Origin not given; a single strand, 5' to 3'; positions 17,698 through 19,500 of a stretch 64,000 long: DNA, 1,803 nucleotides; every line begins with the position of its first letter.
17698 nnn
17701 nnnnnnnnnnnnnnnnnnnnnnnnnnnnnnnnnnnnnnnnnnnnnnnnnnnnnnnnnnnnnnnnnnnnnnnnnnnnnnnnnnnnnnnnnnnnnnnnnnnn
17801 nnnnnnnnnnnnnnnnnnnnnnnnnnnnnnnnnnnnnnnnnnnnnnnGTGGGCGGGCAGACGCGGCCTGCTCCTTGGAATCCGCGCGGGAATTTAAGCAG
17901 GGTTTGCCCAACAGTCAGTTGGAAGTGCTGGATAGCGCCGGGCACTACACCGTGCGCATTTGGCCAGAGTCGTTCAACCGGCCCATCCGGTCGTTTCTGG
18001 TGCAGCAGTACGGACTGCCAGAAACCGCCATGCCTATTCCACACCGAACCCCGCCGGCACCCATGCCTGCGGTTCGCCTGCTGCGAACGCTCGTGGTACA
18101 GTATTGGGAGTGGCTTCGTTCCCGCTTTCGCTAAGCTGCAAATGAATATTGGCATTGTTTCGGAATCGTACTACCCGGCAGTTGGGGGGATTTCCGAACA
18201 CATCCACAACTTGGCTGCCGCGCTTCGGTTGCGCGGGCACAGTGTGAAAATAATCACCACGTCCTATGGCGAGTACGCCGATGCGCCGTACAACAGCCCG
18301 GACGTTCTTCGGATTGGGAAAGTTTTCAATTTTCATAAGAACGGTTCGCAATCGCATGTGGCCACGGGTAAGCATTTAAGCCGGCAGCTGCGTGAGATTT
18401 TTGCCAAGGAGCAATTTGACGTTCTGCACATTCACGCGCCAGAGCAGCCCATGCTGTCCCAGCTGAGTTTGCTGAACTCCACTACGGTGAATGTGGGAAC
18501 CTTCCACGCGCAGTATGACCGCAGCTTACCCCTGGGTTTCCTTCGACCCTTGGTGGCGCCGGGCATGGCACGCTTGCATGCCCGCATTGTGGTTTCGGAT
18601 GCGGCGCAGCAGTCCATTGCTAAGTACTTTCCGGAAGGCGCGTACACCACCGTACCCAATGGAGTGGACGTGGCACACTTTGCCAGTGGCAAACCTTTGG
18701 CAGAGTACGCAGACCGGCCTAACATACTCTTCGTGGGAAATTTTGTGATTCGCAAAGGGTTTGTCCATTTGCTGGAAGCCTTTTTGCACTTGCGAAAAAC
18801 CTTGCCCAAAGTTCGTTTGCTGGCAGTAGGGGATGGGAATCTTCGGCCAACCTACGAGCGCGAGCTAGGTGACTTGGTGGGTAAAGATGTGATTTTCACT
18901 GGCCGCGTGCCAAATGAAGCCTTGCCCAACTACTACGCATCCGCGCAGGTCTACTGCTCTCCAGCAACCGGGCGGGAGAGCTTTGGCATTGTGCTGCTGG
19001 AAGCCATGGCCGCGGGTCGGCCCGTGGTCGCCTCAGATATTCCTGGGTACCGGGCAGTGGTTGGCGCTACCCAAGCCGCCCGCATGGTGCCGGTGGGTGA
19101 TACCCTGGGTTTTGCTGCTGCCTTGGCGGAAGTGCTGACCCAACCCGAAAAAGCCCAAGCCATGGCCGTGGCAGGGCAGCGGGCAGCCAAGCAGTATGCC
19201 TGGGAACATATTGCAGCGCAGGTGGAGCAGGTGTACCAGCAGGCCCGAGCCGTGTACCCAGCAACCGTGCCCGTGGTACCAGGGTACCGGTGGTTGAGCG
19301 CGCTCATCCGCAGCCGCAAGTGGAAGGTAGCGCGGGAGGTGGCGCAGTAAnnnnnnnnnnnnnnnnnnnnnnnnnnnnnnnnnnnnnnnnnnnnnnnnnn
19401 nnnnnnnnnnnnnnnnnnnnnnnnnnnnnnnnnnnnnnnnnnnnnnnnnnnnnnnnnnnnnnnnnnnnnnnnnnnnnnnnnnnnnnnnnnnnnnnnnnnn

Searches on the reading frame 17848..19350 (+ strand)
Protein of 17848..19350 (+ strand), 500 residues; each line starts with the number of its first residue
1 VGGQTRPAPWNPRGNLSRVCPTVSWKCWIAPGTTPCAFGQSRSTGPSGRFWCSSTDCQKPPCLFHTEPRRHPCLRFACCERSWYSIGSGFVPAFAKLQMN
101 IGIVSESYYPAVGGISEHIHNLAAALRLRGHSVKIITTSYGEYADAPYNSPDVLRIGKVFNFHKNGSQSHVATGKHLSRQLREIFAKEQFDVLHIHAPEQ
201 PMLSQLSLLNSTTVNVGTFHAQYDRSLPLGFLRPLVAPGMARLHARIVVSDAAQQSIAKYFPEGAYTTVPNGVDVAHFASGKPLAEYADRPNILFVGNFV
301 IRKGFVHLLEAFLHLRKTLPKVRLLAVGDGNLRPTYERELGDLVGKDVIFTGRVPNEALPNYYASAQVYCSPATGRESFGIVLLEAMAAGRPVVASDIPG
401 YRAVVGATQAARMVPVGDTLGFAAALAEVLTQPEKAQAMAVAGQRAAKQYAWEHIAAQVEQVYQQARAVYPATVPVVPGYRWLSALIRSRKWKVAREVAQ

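Call 58: search_protein_families(library=pfam, proteins=[window:17848-19350:+], max_evalue=0.001)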
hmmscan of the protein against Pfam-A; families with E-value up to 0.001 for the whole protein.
window:17848-19350:+ (500 aa): 8 families
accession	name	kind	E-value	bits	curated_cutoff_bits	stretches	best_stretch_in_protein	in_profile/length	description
PF00534.26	Glycos_transf_1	-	1e-33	116.7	26.4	1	284-444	9-170/172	Glycosyl transferases group 1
PF13692.12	Glyco_trans_1_4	-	2.2e-32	112.7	27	1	290-431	1-141/142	Glycosyl transferases group 1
PF13439.12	Glyco_transf_4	-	5.5e-22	79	28.5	1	112-276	1-169/170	Glycosyltransferase Family 4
PF13579.12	Glyco_trans_4_4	-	7e-12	46.4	29.7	1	113-272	1-158/158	Glycosyl transferase 4-like domain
PF13524.12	Glyco_trans_1_2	-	1.5e-09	38.4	25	1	312-460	5-143/144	Glycosyl transferase-like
PF20706.3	GT4-conflict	-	1.5e-07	31.2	26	1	287-458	194-384/385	Family 4 Glycosyltransferase in conflict systems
PF08323.17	Glyco_transf_5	-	2.7e-05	24.4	22.7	1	101-162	2-64/239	Starch synthase catalytic domain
PF13477.12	Glyco_trans_4_2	-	3.2e-05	24.5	23.4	1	117-210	11-97/139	Glycosyl transferase 4-like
